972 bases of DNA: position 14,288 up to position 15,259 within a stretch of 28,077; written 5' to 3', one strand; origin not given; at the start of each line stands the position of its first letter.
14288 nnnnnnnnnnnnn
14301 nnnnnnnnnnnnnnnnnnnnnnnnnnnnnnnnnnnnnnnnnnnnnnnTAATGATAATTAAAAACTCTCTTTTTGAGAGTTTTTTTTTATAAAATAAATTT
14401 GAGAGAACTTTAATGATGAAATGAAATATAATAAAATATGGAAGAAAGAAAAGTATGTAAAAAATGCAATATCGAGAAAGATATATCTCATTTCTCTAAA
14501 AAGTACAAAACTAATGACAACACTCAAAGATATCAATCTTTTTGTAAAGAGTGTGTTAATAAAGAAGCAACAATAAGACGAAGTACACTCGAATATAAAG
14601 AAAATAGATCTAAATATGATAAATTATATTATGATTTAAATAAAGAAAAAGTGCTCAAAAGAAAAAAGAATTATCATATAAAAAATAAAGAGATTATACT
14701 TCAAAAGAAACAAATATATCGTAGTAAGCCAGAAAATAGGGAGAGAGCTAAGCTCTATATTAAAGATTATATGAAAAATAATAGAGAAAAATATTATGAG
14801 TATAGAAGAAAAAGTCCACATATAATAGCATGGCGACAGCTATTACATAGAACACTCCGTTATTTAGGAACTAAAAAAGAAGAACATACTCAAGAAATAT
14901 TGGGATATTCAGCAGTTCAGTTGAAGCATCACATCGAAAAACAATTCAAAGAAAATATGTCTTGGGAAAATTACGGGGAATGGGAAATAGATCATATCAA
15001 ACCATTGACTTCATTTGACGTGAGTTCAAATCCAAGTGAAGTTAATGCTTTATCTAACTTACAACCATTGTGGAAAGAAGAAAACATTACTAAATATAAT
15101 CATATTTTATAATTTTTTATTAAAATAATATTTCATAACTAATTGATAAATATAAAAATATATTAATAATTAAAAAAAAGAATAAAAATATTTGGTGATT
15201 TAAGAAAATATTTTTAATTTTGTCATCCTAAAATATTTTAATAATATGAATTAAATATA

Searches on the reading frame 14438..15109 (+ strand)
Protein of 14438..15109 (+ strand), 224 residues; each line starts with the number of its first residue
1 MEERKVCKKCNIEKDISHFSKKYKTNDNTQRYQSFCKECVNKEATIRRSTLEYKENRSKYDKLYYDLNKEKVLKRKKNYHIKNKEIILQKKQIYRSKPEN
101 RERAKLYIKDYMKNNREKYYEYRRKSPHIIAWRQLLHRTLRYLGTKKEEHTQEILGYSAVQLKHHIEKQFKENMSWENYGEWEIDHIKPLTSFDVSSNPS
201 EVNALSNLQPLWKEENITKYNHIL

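Call 6: search_protein_families(library=pfam, proteins=[window:14438-15109:+], max_evalue=0.01)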
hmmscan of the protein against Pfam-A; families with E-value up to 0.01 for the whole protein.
window:14438-15109:+ (224 aa): 0 families

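Call 7: search_protein_families(library=phrogs, proteins=[window:14438-15109:+], max_evalue=0.01)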
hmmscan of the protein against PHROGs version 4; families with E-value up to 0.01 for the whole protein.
window:14438-15109:+ (224 aa): 6 families
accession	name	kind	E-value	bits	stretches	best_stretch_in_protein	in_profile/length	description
phrog_1035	-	DNA, RNA and nucleotide metabolism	1.2e-16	62.4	1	88-221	97-212/271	endonuclease VII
phrog_28061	-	unknown function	6.2e-12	46.8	1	173-221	5-55/62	-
phrog_2340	-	DNA, RNA and nucleotide metabolism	1.2e-06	29.8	1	2-115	6-118/171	endonuclease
phrog_30859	-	unknown function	0.0004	22.1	1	5-100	3-97/117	-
phrog_5558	-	moron, auxiliary metabolic gene and host takeover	0.00064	21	1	2-53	63-111/130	Lar-like restriction alleviation protein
phrog_6611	-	unknown function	0.002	19.3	1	3-42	140-176/180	-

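Call 83: search_protein_families(library=pfam, proteins=[window:14438-15109:+], max_evalue=0.1)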
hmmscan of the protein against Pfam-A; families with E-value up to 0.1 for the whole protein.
window:14438-15109:+ (224 aa): 0 families

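Call 84: search_solved_structures(query=window:14438-15109:+, max_evalue=5, show_alignments=2)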
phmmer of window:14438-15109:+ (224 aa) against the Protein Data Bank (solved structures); distinct sequences matched with E-value up to 5: 1.
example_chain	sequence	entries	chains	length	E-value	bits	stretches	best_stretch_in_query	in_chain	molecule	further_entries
3n3u_A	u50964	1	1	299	0.85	12.7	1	3-118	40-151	Adenosine monophosphate-protein transferase ibpA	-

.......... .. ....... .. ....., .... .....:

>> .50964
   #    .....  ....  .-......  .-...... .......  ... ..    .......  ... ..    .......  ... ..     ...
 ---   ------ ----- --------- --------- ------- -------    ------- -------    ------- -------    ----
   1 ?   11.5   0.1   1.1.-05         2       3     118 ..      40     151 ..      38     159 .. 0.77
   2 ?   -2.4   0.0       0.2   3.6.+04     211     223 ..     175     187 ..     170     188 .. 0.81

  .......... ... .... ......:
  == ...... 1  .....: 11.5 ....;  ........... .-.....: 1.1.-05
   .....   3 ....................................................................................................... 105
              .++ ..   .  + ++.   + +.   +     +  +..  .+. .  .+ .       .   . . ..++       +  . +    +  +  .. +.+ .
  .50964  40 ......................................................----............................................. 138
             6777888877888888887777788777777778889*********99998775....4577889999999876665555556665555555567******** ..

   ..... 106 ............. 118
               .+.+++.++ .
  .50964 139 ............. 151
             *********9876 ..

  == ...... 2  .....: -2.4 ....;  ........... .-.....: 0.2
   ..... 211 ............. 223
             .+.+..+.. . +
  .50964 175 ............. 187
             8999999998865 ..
